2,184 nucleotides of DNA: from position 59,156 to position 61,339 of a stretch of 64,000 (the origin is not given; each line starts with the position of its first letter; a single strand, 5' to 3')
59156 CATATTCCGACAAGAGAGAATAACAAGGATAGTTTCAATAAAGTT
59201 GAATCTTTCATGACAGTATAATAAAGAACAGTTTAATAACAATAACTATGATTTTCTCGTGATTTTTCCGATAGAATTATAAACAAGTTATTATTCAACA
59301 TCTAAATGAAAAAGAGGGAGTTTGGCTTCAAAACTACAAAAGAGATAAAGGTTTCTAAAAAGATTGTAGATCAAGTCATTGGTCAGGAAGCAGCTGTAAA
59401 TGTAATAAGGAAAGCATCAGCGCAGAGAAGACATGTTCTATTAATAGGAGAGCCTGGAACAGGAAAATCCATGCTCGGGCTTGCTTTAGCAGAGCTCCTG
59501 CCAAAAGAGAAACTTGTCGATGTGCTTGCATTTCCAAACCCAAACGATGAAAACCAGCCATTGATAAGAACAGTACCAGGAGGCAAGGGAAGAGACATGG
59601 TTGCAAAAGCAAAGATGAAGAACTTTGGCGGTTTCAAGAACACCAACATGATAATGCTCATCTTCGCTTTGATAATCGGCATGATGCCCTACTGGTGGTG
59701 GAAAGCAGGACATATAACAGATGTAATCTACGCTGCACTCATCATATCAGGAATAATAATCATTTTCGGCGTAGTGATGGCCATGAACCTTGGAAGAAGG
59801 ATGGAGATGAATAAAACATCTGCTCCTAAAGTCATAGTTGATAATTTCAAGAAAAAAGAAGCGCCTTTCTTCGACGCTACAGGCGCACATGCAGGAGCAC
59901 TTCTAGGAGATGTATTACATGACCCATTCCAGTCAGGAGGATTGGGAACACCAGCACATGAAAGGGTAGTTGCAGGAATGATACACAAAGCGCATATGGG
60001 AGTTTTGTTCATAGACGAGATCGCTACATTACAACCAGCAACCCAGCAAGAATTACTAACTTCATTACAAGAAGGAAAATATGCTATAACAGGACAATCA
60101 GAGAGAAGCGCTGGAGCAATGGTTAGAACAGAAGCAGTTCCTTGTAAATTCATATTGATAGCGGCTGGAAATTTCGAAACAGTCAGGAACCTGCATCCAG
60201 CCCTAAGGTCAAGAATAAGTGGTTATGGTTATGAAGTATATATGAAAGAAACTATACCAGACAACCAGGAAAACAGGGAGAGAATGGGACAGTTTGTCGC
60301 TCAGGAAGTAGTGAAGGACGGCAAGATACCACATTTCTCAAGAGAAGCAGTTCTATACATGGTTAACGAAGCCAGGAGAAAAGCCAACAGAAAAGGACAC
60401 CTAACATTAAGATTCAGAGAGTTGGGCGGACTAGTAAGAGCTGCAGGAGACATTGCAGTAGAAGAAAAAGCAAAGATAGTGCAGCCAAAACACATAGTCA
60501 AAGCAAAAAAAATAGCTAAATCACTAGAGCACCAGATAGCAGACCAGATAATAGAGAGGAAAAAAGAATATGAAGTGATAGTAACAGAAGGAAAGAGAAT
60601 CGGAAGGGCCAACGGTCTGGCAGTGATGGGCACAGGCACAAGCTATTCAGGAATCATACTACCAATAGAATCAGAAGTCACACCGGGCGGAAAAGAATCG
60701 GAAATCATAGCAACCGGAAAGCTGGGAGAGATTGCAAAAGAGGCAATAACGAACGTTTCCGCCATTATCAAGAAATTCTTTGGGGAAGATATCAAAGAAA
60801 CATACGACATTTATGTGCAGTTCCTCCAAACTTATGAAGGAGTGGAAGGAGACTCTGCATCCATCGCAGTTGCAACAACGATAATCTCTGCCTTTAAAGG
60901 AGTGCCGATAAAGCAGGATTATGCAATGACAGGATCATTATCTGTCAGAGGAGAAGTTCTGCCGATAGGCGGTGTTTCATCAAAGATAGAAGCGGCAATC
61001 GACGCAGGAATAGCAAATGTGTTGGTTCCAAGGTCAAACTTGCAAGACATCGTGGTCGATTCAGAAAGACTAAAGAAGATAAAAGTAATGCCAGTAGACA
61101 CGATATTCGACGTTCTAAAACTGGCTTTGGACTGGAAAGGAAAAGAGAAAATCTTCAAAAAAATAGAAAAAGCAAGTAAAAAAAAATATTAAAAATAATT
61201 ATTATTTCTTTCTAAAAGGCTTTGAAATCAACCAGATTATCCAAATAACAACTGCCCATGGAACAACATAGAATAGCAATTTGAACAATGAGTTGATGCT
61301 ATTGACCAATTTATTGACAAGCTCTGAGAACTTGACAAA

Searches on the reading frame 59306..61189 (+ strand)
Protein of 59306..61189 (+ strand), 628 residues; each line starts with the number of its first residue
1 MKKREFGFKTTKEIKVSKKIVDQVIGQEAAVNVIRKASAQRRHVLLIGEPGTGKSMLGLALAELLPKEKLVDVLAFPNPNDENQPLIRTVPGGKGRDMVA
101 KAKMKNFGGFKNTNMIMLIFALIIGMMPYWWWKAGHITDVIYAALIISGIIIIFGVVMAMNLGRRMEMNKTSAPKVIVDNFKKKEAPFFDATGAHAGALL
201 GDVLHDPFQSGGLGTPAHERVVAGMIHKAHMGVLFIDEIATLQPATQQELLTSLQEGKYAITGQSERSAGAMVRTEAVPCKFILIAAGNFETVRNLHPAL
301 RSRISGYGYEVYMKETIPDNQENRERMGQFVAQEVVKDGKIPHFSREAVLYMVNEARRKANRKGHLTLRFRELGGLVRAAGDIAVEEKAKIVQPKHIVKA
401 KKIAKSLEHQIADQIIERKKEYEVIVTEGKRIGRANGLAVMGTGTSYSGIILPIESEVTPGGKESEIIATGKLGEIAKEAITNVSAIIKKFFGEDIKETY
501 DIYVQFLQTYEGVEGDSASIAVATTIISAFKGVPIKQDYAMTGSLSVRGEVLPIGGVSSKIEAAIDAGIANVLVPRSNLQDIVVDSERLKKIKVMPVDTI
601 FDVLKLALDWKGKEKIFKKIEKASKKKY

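Call 3: search_protein_families(library=pfam, proteins=[window:59306-61189:+], max_evalue=1)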
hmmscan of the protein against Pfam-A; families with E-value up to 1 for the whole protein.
window:59306-61189:+ (628 aa): 32 families (the best 25 are shown)
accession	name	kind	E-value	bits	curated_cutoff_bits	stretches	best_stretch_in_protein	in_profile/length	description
PF05362.19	Lon_C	-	1.9e-31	109.6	21.1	1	426-608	21-203/205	Lon protease (S16) C-terminal proteolytic domain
PF01078.27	Mg_chelatase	-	1.8e-14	54.1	20.3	2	22-70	3-51/207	Magnesium chelatase, subunit ChlI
PF00158.32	Sigma54_activat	-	3.3e-13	50.1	20.2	2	215-267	79-130/168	Sigma-54 interaction domain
PF07728.20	AAA_5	-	4.5e-11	43.4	22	2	232-303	68-138/139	AAA domain (dynein-related subfamily)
PF13541.12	ChlI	-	1.7e-07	31.6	27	1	455-578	2-121/121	Subunit ChlI of Mg-chelatase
PF20436.4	LonB_AAA-LID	-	2.9e-07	30.9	22.4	1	343-400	1-58/65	Archaeal LonB, AAA+ ATPase LID domain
PF00004.35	AAA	-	3.1e-07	31.4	21.2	2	222-304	46-123/131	ATPase family associated with various cellular activities (AAA)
PF20030.5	bpMoxR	-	3.9e-06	26.5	27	1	15-68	5-58/205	MoxR domain in the MoxR-vWA-beta-propeller ternary systems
PF13401.12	AAA_22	-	1e-05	26.3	27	1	40-80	4-33/130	AAA domain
PF13191.12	AAA_16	-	2.7e-05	25.2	32.6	1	32-83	14-63/167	AAA ATPase domain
PF14532.12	Sigma54_activ_2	-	3.1e-05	24.7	25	1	225-257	64-96/138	Sigma-54 interaction domain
PF05496.18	RuvB_N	-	7.2e-05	23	27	1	31-63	23-55/159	Holliday junction DNA helicase RuvB P-loop domain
PF00493.29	MCM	-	0.0006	19.4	23.3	1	35-69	51-85/224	MCM P-loop domain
PF13654.12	AAA_32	-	0.00069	20.1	21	1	191-292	8-111/133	LonB-like, AAA domain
PF12775.13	AAA_7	-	0.0011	19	25.8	1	12-71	5-63/181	P-loop containing dynein motor region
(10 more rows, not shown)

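Call 4: search_protein_families(library=ncbifam, proteins=[window:59306-61189:+], max_evalue=1)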
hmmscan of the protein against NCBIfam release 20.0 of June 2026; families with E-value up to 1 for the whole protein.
window:59306-61189:+ (628 aa): 50 families (the best 25 are shown)
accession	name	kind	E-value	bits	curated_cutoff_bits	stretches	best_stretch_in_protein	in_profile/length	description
TIGR00764.1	lon_rel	equivalog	5.5e-249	827.8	516.6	1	7-621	3-607/608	ATP-dependent protease LonB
TIGR02902.1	spore_lonB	equivalog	7.7e-43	146.9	723.3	1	189-607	134-530/531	ATP-dependent protease LonB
TIGR02903.1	spore_lon_C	equivalog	8.9e-36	123.6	678.8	3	417-607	430-614/615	Lon family ATP-dependent protease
TIGR00763.1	lon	equivalog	1.2e-26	93.5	608.05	1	392-608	575-795/795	endopeptidase La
NF008053.0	PRK10787.1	equivalog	1.8e-25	89.1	891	1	410-610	574-773/784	endopeptidase La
TIGR00368.1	TIGR00368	hypoth_equivalog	2.4e-13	49.5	362.4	3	20-67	190-237/499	YifB family Mg chelatase-like AAA ATPase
NF038308.1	RNA_repair_RtcR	equivalog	2.2e-10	40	650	2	223-266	271-314/530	RNA repair transcriptional activator RtcR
TIGR00416.1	sms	equivalog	4.8e-09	35.5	403.05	1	481-603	338-453/454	DNA repair protein RadA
TIGR02653.1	Lon_rel_chp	hypoth_equivalog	2.5e-08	32.8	628.25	1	452-595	512-659/675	protease Lon-related BREX system protein BrxL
NF007365.0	PRK09862.1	equivalog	6.1e-08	31.7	530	1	16-67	185-236/506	YifB family Mg chelatase-like AAA ATPase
TIGR01817.1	nifA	equivalog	1.5e-07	30.5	528.85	2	223-263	283-323/534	nif-specific transcriptional activator NifA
TIGR02442.1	Cob-chelat-sub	hypoth_equivalog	4.4e-07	28.7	779.45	2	223-304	120-192/641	putative cobaltochelatase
TIGR02030.1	BchI-ChlI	equivalog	1.6e-06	27.6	466.95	2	223-304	124-196/337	magnesium chelatase ATPase subunit I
NF051870.1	NAssimRespRegNtrX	equivalog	2.6e-06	26.6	600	1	219-266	218-265/452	nitrogen assimilation response regulator NtrX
TIGR02974.1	phageshock_pspF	equivalog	5.5e-06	25.8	443.55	1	222-267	85-130/336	phage shock protein operon transcriptional activator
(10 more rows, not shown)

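Call 5: search_protein_families(library=padloc, proteins=[window:59306-61189:+], max_evalue=1)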
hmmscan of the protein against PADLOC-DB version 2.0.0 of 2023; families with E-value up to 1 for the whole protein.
window:59306-61189:+ (628 aa): 12 families
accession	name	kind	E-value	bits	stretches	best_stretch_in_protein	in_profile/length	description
PDLC01995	RtcR_PspF2--CARF_AAA_HTH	-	1.2e-10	39.2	2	222-267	253-298/481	-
PDLC02506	BrxL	-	1.8e-10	37.7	1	448-595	513-664/680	BrxL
PDLC01994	RtcR_PspF1--CARF_AAA_HTH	-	1.7e-09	35.2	1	220-268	240-288/468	-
PDLC01993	RtcR--CARF_AAA_HTH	-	6e-08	29.6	1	222-266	270-314/523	-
PDLC04140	mad8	-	5e-05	21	1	37-98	23-70/314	mads_8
PDLC04232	IetA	-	0.00034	18.1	1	18-65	92-140/330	-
PDLC02372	Nhi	-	0.0061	13.2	1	27-87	187-245/470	-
PDLC04702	PDC-M54A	-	0.009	11.4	1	36-73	312-348/1621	-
PDLC02196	IetA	-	0.012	13.1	1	19-64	99-145/374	-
PDLC02350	AbiO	-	0.019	11.7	1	31-87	187-239/468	AbiO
PDLC01981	CARF_m2--CARF_LON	-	0.024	12.1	1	511-581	122-192/408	-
PDLC00295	PtuA1|PtuA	-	0.03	11.4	1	32-65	23-56/451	AAA ATPase domain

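Call 54: find_homologous_proteins(query=window:59306-61189:+, max_evalue=1e-10)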
Query window:59306-61189:+ (628 aa): 8000 proteins with E <= 1e-10 among 8000 candidates; the best 120 are listed.
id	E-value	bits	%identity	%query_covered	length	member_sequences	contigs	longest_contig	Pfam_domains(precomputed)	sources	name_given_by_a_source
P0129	0.0e+0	1373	100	100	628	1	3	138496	PF20030.6,PF00158.33,PF20436.5,PF05362.20,PF00004.36,PF13401.13,PF07728.21,PF01078.28,PF13541.13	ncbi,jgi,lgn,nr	ncbi:ATP-dependent protease LonB [Candidatus Woesearchaeota archaeon]|nr:ATP-dependent protease LonB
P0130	0.0e+0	1225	87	100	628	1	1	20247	PF20030.6,PF13654.13,PF00158.33,PF20436.5,PF05362.20,PF00004.36,PF13401.13,PF05496.19,PF07728.21,PF01078.28,PF13541.13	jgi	-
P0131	0.0e+0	1220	87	100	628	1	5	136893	PF20030.6,PF00158.33,PF20436.5,PF05362.20,PF00004.36,PF13401.13,PF05496.19,PF07728.21,PF01078.28,PF13541.13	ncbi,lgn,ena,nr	ncbi:MAG: ATP-dependent protease LonB [Nanoarchaeota archaeon]|nr:ATP-dependent protease LonB [DPANN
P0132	0.0e+0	1195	85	100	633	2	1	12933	PF00158.33,PF20436.5,PF05362.20,PF00004.36,PF13401.13,PF07728.21,PF01078.28,PF13541.13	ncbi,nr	ncbi:ATP-dependent protease LonB [archaeon]|nr:ATP-dependent protease LonB [archaeon]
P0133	0.0e+0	1176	83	100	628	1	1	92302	PF20030.6,PF00158.33,PF20436.5,PF05362.20,PF00004.36,PF13401.13,PF05496.19,PF07728.21,PF01078.28,PF13541.13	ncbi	ncbi:MAG: ATP-dependent protease LonB [archaeon]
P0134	0.0e+0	1174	84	100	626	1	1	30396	PF20030.6,PF00158.33,PF20436.5,PF05362.20,PF00004.36,PF05496.19,PF07728.21,PF01078.28,PF13541.13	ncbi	ncbi:ATP-dependent protease LonB [Bacteroidota bacterium]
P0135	0.0e+0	1173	83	100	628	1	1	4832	PF20030.6,PF00158.33,PF20436.5,PF05362.20,PF00004.36,PF13401.13,PF05496.19,PF07728.21,PF01078.28,PF13541.13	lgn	-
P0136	0.0e+0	1166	83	100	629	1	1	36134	PF20030.6,PF00158.33,PF20436.5,PF05362.20,PF00004.36,PF13401.13,PF05496.19,PF07728.21,PF01078.28,PF13541.13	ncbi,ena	ncbi:MAG: ATP-dependent protease LonB [archaeon]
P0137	0.0e+0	1151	82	100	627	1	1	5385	PF20030.6,PF00158.33,PF20436.5,PF05362.20,PF00004.36,PF13401.13,PF05496.19,PF07728.21,PF01078.28,PF13191.13,PF13541.13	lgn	-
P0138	0.0e+0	1148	83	99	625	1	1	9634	PF20030.6,PF00158.33,PF20436.5,PF05362.20,PF00004.36,PF13401.13,PF07728.21,PF01078.28,PF13541.13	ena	-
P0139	0.0e+0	1146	81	99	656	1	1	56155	PF20030.6,PF00158.33,PF20436.5,PF05362.20,PF00004.36,PF13401.13,PF07728.21,PF01078.28,PF13541.13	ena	-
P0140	0.0e+0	1145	82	100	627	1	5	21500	PF20030.6,PF00158.33,PF20436.5,PF05362.20,PF00493.30,PF00004.36,PF05496.19,PF14532.13,PF07728.21,PF01078.28,PF13541.13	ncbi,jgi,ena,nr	ncbi:ATP-dependent protease LonB [Candidatus Woesearchaeota archaeon]|jgi:Lon-like ATP-dependent pro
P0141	0.0e+0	1138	80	100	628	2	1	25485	PF20030.6,PF00158.33,PF20436.5,PF05362.20,PF00004.36,PF13401.13,PF05496.19,PF07728.21,PF01078.28,PF13541.13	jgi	-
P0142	0.0e+0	1117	81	100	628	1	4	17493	PF20030.6,PF00158.33,PF20436.5,PF05362.20,PF00004.36,PF13401.13,PF05496.19,PF07728.21,PF01078.28,PF13541.13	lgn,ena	-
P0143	0.0e+0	1077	77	100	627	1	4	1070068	PF20030.6,PF00158.33,PF20436.5,PF12775.14,PF05362.20,PF00004.36,PF05496.19,PF14532.13,PF07728.21,PF01078.28,PF13541.13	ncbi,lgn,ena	-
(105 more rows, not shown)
